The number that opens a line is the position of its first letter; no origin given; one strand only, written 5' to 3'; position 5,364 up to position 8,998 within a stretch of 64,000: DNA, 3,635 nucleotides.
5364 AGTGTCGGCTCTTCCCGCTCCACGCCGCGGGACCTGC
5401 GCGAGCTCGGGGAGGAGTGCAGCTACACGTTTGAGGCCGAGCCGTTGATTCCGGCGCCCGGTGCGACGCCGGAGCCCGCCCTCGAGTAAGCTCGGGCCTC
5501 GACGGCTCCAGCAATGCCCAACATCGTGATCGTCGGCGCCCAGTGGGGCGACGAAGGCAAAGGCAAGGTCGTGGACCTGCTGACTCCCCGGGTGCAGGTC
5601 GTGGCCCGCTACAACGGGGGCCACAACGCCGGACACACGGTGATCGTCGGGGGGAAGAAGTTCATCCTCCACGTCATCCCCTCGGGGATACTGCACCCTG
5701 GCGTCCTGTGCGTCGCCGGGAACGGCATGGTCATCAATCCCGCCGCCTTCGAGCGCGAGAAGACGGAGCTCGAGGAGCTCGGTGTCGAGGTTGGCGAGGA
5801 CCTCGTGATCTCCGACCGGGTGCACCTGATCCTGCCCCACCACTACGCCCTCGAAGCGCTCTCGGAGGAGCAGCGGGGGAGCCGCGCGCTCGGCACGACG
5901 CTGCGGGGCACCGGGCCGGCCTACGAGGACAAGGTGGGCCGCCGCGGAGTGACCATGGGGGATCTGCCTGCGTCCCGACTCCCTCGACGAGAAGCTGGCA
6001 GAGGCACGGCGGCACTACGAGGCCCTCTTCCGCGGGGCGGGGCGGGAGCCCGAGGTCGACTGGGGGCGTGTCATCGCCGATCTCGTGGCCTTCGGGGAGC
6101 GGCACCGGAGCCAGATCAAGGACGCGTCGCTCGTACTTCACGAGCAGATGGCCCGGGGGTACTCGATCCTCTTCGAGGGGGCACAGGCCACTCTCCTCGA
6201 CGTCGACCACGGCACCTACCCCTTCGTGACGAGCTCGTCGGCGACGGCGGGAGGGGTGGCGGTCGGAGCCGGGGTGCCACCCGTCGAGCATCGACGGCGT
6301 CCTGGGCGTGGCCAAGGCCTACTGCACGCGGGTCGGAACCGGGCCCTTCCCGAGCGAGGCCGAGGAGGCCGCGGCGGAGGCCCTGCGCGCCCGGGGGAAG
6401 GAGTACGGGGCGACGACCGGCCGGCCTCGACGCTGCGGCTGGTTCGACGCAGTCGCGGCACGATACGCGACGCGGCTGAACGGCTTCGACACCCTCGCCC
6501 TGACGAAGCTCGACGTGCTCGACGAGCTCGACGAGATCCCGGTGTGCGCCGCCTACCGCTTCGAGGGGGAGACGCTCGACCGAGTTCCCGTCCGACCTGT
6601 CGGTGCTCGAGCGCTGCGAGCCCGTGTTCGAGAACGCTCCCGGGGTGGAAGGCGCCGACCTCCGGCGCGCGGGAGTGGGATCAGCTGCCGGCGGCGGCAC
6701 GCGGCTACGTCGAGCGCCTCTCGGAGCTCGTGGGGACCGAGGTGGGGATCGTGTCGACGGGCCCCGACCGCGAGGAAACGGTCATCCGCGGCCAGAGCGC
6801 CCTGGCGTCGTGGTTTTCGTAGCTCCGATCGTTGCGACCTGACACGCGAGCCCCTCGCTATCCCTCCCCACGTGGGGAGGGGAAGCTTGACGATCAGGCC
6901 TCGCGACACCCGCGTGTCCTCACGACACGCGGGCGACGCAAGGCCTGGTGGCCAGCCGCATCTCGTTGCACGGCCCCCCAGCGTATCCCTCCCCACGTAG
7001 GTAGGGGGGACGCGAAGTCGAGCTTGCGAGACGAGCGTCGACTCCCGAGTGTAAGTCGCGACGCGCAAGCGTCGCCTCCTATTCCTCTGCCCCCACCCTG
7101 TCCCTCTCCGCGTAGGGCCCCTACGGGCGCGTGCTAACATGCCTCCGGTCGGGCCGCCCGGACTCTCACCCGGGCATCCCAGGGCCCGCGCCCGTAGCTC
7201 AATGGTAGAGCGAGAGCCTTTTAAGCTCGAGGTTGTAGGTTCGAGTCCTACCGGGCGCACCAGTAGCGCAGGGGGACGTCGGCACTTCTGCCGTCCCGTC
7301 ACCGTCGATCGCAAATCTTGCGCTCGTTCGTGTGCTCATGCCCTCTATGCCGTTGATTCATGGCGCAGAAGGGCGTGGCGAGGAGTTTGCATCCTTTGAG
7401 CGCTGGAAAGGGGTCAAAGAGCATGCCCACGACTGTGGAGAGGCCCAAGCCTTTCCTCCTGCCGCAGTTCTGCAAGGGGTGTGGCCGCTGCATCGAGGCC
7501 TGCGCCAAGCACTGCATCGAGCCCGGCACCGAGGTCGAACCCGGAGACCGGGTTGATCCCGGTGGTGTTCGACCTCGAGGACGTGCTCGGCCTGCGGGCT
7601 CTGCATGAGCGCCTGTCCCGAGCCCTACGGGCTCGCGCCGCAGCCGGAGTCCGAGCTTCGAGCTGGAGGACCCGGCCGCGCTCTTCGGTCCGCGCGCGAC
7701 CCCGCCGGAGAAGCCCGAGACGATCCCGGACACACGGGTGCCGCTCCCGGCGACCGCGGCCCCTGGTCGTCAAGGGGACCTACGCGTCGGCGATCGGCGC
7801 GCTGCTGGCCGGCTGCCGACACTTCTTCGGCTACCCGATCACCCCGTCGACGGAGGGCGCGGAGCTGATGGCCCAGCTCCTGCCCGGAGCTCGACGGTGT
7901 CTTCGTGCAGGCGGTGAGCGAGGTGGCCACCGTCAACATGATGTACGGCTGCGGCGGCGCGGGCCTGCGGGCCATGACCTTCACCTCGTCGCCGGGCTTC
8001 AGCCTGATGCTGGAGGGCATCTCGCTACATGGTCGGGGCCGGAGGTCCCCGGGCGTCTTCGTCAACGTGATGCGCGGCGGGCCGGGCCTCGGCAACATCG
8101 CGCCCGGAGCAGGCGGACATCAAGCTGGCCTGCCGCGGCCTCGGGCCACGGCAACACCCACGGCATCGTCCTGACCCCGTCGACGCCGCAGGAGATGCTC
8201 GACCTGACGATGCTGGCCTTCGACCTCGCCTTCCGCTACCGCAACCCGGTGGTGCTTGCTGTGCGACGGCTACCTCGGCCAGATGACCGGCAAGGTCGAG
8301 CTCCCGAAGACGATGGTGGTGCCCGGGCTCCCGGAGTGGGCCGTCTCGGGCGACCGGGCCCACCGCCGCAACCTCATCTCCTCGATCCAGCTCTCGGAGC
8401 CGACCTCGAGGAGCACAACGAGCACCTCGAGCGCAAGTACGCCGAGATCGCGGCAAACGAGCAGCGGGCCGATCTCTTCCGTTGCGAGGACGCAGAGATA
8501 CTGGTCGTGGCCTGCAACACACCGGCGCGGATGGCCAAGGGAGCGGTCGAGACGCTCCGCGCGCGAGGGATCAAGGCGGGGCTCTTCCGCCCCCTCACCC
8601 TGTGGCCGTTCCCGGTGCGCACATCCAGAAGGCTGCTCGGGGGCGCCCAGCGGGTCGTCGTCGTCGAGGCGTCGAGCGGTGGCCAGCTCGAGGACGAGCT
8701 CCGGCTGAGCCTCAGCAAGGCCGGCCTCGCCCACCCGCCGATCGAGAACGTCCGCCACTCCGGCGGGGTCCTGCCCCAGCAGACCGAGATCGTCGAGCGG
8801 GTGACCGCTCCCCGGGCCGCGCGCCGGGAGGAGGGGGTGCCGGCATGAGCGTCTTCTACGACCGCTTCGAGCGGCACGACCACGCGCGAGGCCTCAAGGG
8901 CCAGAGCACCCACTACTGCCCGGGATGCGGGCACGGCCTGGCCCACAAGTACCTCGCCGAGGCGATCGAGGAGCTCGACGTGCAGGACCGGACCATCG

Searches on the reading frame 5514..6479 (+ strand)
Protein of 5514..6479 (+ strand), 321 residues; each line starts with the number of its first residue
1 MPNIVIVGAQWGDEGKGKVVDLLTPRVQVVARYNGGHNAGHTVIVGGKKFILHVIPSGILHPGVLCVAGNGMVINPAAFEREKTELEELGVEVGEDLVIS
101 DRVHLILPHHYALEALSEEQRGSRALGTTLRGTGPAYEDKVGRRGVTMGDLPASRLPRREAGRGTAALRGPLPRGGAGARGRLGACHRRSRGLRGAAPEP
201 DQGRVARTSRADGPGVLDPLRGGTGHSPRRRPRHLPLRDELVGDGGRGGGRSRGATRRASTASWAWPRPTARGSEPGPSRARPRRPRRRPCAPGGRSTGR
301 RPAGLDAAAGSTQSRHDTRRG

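Call 25: search_protein_families(library=pfam, proteins=[window:5514-6479:+], max_evalue=0.001)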
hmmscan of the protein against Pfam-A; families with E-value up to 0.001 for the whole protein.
window:5514-6479:+ (321 aa): 1 family
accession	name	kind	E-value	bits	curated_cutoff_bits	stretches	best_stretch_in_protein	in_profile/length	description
PF00709.27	Adenylsucc_synt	-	1.3e-61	209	27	1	5-153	1-150/416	Adenylosuccinate synthetase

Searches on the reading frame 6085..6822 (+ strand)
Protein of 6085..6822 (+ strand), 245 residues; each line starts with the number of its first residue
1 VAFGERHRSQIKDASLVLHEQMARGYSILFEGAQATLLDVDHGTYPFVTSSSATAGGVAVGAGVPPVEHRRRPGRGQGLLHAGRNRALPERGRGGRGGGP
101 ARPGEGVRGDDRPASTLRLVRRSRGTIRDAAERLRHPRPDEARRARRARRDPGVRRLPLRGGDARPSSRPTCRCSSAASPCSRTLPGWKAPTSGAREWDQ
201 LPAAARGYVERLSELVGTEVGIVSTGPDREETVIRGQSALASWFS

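Call 25: search_protein_families(library=pfam, proteins=[window:6085-6822:+], max_evalue=0.001)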
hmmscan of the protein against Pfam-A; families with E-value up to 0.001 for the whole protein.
window:6085-6822:+ (245 aa): 1 family
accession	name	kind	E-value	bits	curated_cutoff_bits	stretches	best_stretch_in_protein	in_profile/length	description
PF00709.27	Adenylsucc_synt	-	5.9e-37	127.8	27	2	3-68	187-252/416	Adenylosuccinate synthetase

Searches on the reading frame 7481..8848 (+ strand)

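Call 25: search_protein_families(library=pfam, proteins=[window:7481-8848:+], max_evalue=0.001)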
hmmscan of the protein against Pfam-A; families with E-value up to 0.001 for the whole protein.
window:7481-8848:+ (455 aa): 3 families
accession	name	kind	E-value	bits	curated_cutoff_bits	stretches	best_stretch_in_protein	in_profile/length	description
PF17147.9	PFOR_II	-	1.9e-17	63.9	27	1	338-436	1-101/102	Pyruvate:ferredoxin oxidoreductase core domain II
PF01855.24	POR_N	-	1.3e-10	41.9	27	1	106-138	2-34/231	Pyruvate flavodoxin/ferredoxin oxidoreductase, thiamine diP-bdg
PF02780.25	Transketolase_C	-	3.8e-05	24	25.9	1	335-407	7-80/124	Transketolase, C-terminal domain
